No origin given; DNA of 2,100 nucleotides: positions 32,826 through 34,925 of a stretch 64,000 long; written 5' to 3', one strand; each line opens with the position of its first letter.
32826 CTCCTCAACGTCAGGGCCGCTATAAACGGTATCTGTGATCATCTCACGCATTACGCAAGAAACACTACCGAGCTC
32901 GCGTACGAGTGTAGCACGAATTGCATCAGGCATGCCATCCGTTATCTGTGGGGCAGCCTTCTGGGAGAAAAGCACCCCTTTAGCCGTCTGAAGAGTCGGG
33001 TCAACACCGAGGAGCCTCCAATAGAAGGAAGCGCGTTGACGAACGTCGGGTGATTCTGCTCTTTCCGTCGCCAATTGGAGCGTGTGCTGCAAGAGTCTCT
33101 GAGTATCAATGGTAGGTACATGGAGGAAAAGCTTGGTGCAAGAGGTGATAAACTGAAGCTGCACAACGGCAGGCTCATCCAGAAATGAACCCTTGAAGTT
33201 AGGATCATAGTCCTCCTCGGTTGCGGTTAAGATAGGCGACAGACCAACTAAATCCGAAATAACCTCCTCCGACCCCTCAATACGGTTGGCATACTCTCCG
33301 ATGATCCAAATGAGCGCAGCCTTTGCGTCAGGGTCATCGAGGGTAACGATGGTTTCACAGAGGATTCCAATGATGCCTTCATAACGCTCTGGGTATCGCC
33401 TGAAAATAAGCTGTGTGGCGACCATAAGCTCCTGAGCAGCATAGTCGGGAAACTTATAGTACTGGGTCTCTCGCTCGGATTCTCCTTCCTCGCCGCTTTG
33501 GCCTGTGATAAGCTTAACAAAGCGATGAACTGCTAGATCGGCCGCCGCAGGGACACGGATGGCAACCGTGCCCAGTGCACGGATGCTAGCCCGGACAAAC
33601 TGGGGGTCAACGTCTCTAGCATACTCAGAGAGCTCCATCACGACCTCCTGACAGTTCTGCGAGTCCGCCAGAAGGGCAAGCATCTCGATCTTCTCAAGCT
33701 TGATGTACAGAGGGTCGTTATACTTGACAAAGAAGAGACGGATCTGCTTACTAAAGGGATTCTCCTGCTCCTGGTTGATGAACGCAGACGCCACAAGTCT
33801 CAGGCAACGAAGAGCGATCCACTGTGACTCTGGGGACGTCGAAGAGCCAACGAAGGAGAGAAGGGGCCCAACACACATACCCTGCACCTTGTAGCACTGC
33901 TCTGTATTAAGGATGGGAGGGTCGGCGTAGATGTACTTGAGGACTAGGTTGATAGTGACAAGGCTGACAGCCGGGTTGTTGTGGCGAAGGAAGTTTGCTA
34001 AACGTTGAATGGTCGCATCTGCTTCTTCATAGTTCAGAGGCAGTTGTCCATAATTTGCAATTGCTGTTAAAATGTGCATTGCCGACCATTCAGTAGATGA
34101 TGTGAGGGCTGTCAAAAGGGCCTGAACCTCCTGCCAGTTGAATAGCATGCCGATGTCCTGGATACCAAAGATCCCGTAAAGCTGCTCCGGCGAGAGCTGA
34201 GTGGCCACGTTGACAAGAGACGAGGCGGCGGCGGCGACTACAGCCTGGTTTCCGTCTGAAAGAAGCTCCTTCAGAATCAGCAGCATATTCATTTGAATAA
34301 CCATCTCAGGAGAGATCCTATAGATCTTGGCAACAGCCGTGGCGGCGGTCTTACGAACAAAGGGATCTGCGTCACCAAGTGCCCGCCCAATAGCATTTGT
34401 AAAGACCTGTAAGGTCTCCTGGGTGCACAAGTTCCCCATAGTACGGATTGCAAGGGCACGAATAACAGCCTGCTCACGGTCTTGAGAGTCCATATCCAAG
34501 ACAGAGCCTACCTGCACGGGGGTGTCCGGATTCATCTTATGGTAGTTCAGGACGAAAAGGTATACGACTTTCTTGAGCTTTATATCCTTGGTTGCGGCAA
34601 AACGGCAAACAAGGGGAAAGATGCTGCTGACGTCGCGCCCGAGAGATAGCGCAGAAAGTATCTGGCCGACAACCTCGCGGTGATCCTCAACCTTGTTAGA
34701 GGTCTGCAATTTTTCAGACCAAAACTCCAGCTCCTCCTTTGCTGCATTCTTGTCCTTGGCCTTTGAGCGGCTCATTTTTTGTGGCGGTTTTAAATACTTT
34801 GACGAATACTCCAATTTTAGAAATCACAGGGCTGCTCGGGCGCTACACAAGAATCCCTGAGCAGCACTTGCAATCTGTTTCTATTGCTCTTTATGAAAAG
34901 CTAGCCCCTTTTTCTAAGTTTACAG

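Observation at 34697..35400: DEAH-box helicase gene has ~200 protein-like codons but no in-frame ATG before its ATP-binding motif I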

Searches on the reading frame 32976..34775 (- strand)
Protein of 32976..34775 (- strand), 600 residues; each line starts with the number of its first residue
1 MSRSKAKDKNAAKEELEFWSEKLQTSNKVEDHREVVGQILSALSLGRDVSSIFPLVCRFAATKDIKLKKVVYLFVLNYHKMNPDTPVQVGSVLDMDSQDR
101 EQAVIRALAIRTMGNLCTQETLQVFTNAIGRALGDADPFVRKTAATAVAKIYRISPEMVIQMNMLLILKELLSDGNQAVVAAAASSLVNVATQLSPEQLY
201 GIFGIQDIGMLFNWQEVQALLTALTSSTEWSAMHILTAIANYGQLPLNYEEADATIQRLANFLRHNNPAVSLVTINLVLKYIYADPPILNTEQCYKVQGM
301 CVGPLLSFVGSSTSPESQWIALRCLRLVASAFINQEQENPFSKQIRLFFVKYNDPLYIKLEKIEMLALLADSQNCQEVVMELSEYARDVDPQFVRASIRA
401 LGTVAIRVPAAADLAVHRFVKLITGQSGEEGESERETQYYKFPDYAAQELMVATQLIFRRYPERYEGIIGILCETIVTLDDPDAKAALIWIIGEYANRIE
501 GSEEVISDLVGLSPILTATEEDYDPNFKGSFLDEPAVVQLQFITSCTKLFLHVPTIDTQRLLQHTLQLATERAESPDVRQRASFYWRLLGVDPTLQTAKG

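Call 40: find_homologous_proteins(query=window:32976-34775:-, max_evalue=1e-30)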
Query window:32976-34775:- (600 aa): 1130 proteins with E <= 1e-30 among 8000 candidates; the best 120 are listed.
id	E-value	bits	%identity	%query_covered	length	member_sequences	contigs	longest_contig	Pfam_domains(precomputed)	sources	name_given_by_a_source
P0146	5.8e-153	528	43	98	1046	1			PF23271.2,PF12717.14,PF02985.29,PF01602.27,PF13646.13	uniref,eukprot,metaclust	uniref:Beta adaptin n=1 Tax=Trepomonas sp. PC1 TaxID=1076344 RepID=A0A146KIE8_9EUKA|eukprot:JAP96227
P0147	2.2e-104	368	38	95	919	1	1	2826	PF23271.2,PF12717.14,PF09066.16,PF00514.30,PF12719.14,PF02985.29,PF22928.3,PF13513.13,PF01602.27,PF13646.13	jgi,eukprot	eukprot:CAMPEP_0196780220 /NCGR_PEP_ID=MMETSP1104-20130614/7289_1 /TAXON_ID=33652 /ORGANISM="Cafeter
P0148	3.0e-101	358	38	93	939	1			PF23271.2,PF12717.14,PF09066.16,PF00514.30,PF10363.16,PF02985.29,PF01602.27,PF02883.27,PF22928.3,PF13513.13,PF13646.13,PF23227.2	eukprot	eukprot:TRINITY_DN28362_c0_g1_i1.p1 TRINITY_DN28362_c0_g1~~TRINITY_DN28362_c0_g1_i1.p1 ORF type:comp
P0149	3.5e-100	354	37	97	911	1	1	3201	PF12717.14,PF09066.16,PF02985.29,PF01602.27,PF13646.13,PF02883.27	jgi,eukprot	eukprot:CAMPEP_0115019144 /NCGR_PEP_ID=MMETSP0216-20121206/29252_1 /TAXON_ID=223996 /ORGANISM="Proto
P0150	1.9e-99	352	38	98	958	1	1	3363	PF12717.14,PF02985.29,PF13513.13,PF01602.27,PF13646.13,PF23227.2,PF21041.4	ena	-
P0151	6.7e-99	350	36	98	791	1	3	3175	PF23271.2,PF12717.14,PF12719.14,PF02985.29,PF22928.3,PF20168.5,PF13513.13,PF01602.27,PF13646.13,PF21041.4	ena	-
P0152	1.0e-98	349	38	95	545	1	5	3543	PF12717.14,PF00514.30,PF12719.14,PF02985.29,PF22928.3,PF20168.5,PF13513.13,PF01602.27,PF13646.13,PF23227.2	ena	-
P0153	1.1e-98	349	38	99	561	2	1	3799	PF12717.14,PF00514.30,PF12719.14,PF02985.29,PF22928.3,PF20168.5,PF13513.13,PF01602.27,PF13646.13,PF23227.2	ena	-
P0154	1.1e-98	349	37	94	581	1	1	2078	PF23271.2,PF12717.14,PF00514.30,PF24714.2,PF21047.4,PF02985.29,PF01602.27,PF12719.14,PF22928.3,PF24436.3,PF20168.5,PF13513.13,PF13646.13,PF23227.2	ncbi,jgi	jgi:AP-1 complex subunit beta-1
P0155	1.1e-98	349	38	99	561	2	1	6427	PF12717.14,PF00514.30,PF12719.14,PF02985.29,PF22928.3,PF20168.5,PF13513.13,PF01602.27,PF13646.13,PF23227.2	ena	-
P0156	1.1e-98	349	38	99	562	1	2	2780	PF12717.14,PF00514.30,PF12719.14,PF02985.29,PF22928.3,PF20168.5,PF13513.13,PF01602.27,PF13646.13,PF23227.2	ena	-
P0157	1.2e-98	349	38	99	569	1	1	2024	PF12717.14,PF00514.30,PF12719.14,PF02985.29,PF22928.3,PF20168.5,PF13513.13,PF01602.27,PF13646.13,PF23227.2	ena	-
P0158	1.2e-98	349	38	95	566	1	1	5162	PF12717.14,PF00514.30,PF12719.14,PF02985.29,PF22928.3,PF20168.5,PF13513.13,PF01602.27,PF13646.13,PF23227.2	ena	-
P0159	1.2e-98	349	36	98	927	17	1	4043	PF23271.2,PF12717.14,PF09066.16,PF00514.30,PF02985.29,PF22928.3,PF01602.27,PF13646.13,PF21041.4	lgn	-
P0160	1.2e-98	349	38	99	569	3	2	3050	PF12717.14,PF00514.30,PF12719.14,PF02985.29,PF22928.3,PF20168.5,PF13513.13,PF01602.27,PF13646.13,PF23227.2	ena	-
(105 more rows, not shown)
